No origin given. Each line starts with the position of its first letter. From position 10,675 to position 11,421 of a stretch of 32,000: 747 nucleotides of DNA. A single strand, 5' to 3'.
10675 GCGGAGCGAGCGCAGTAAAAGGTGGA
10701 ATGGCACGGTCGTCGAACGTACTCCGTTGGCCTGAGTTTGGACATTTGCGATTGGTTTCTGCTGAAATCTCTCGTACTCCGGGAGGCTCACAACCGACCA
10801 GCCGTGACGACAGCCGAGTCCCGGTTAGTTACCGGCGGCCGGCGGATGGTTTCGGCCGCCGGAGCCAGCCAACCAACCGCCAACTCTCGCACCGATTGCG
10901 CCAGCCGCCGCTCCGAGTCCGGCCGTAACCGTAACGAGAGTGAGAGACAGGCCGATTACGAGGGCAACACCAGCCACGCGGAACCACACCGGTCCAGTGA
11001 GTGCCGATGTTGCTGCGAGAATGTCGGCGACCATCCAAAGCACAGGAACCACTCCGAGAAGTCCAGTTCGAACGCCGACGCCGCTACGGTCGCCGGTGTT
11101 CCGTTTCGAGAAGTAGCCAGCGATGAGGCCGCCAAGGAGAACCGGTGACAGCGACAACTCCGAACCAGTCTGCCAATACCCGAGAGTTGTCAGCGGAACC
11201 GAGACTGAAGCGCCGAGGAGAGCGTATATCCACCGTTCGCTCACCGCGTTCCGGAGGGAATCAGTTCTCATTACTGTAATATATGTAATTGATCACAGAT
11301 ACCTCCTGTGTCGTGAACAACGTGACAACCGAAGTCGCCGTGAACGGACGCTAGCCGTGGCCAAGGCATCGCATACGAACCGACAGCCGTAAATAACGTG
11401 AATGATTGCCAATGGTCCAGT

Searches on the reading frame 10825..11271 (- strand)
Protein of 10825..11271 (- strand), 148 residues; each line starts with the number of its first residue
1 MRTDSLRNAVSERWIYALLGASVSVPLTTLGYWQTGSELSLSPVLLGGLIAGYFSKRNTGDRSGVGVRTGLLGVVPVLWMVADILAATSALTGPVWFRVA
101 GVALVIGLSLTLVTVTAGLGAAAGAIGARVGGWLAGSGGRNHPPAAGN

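Call 12: search_protein_families(library=pfam, proteins=[window:10825-11271:-])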
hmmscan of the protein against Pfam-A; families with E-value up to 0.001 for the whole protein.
window:10825-11271:- (148 aa): 1 family
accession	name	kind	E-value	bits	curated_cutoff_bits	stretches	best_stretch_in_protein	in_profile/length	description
PF17647.6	DUF5518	-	5e-22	78.6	27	1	14-134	1-116/116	Family of unknown function (DUF5518)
